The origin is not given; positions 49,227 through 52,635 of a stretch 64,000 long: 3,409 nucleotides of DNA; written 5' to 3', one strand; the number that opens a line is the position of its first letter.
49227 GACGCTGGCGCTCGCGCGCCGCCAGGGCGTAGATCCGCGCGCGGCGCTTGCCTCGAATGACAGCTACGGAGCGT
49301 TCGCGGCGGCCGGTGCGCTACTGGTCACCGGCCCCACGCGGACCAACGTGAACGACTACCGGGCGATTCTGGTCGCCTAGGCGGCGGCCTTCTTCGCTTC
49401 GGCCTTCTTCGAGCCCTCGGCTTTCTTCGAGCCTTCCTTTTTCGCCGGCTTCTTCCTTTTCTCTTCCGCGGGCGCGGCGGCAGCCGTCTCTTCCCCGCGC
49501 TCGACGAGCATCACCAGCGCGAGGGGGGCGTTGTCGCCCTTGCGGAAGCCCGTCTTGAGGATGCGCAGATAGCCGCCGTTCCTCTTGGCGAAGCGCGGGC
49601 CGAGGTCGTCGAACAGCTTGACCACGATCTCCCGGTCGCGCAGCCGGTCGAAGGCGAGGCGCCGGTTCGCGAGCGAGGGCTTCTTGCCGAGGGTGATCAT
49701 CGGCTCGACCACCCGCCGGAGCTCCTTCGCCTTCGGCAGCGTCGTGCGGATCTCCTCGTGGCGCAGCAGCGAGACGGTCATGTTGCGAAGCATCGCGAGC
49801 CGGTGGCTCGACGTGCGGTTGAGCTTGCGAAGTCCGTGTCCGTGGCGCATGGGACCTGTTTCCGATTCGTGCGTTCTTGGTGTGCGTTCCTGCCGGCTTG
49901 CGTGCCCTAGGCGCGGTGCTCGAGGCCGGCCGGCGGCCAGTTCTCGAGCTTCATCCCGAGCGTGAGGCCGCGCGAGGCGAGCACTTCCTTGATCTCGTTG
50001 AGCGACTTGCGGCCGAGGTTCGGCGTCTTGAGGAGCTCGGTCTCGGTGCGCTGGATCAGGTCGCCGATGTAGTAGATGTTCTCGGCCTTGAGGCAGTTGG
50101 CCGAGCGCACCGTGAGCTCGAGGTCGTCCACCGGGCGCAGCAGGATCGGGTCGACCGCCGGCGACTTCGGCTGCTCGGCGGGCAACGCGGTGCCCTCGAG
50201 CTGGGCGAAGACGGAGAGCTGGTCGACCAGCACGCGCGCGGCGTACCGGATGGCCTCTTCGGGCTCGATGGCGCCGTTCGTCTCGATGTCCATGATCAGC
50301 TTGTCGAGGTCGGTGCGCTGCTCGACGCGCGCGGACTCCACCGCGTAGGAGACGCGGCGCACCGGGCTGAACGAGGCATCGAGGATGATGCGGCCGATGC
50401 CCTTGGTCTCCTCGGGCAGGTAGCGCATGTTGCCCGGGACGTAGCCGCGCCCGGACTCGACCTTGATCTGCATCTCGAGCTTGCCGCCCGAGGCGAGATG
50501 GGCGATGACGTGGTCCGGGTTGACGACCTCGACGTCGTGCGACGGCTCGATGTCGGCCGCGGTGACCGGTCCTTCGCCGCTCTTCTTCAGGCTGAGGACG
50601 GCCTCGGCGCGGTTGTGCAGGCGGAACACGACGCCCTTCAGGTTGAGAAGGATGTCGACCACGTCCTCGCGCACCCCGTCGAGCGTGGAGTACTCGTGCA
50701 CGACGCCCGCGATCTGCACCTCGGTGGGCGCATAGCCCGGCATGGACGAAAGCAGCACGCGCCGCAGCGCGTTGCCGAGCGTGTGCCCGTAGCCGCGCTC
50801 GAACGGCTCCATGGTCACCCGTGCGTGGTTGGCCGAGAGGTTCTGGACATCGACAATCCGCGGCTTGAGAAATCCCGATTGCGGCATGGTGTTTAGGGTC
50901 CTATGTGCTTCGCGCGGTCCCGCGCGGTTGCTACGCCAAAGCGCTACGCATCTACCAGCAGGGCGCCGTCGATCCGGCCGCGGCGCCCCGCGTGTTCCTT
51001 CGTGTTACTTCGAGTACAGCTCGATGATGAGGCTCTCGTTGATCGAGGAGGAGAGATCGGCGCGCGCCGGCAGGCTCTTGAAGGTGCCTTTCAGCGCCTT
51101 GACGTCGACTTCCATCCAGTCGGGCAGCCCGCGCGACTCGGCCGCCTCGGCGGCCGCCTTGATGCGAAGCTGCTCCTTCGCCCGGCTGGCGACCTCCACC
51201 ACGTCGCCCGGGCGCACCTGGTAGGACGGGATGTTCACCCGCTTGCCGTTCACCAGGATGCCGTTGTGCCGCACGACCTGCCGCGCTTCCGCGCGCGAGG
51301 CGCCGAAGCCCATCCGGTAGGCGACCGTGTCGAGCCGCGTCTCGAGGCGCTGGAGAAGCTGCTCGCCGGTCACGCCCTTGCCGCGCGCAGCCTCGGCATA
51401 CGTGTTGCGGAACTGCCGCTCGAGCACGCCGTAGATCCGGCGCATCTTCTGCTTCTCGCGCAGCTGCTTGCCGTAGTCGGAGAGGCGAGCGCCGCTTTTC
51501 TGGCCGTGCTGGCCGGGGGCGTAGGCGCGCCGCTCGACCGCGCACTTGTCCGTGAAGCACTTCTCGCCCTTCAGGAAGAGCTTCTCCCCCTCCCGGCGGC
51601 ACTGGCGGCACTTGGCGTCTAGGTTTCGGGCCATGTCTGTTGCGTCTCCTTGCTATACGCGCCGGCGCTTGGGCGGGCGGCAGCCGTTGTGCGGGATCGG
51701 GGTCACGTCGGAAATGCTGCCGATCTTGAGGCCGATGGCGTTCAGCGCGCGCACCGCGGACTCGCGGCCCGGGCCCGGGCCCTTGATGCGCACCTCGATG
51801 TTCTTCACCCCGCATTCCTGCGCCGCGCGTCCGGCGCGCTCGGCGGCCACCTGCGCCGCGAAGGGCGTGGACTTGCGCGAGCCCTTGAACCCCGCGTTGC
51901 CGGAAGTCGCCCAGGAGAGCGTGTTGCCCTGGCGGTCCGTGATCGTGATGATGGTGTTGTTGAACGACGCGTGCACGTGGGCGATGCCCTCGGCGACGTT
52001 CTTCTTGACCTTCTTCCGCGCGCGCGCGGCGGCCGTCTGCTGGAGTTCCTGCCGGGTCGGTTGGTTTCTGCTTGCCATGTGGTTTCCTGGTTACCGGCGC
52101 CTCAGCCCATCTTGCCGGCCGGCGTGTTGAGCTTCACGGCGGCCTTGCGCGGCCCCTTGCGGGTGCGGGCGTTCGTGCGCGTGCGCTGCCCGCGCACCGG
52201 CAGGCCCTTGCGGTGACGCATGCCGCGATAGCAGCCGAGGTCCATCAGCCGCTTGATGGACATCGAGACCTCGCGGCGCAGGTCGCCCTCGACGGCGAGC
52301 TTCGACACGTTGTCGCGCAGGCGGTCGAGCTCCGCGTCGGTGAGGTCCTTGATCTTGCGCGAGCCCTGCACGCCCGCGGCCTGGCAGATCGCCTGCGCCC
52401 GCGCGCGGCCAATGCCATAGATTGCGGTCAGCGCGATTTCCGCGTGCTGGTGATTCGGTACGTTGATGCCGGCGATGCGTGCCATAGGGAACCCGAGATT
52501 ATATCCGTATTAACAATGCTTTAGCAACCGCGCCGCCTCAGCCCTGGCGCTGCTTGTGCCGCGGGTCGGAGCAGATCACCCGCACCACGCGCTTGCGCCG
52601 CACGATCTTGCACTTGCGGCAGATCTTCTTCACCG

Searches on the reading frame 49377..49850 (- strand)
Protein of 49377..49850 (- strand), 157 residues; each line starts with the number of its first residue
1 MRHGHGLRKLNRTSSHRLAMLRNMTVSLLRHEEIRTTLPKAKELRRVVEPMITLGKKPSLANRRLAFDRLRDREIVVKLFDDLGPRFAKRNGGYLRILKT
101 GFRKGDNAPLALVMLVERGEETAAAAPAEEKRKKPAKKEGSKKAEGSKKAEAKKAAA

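Call 19: search_protein_families(library=pfam, proteins=[window:49377-49850:-], max_evalue=0.0001)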
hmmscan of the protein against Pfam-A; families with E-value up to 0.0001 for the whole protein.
window:49377-49850:- (157 aa): 1 family
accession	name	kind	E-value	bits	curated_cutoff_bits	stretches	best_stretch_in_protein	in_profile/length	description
PF01196.24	Ribosomal_L17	-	9.6e-37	126.2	27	1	20-116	1-97/97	Ribosomal protein L17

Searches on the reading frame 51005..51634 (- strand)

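Call 19: search_protein_families(library=pfam, proteins=[window:51005-51634:-], max_evalue=0.0001)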
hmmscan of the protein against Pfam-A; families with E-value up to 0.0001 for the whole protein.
window:51005-51634:- (209 aa): 2 families
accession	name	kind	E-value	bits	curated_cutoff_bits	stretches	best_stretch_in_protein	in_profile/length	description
PF00163.24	Ribosomal_S4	-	3.2e-31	108.3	23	1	4-98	2-95/95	Ribosomal protein S4/S9 N-terminal domain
PF01479.30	S4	-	2.1e-19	69.4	22.8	1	100-146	2-48/48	S4 domain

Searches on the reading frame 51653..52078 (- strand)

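Call 19: search_protein_families(library=pfam, proteins=[window:51653-52078:-], max_evalue=0.0001)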
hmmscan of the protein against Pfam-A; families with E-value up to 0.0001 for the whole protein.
window:51653-52078:- (141 aa): 1 family
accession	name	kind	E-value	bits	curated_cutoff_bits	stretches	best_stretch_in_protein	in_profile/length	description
PF00411.24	Ribosomal_S11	-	1.6e-50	170.6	25.1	1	31-140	1-110/110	Ribosomal protein S11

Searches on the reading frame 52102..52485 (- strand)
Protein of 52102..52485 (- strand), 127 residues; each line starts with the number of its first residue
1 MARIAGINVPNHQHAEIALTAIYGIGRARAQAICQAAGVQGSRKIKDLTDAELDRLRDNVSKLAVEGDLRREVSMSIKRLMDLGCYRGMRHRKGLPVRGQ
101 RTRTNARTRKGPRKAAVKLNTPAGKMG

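Call 19: search_protein_families(library=pfam, proteins=[window:52102-52485:-], max_evalue=0.0001)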
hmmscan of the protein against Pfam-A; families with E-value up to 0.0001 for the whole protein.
window:52102-52485:- (127 aa): 1 family
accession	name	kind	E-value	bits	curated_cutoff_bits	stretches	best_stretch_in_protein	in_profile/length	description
PF00416.27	Ribosomal_S13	-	2e-34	119.2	31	1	3-108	1-128/128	Ribosomal protein S13/S18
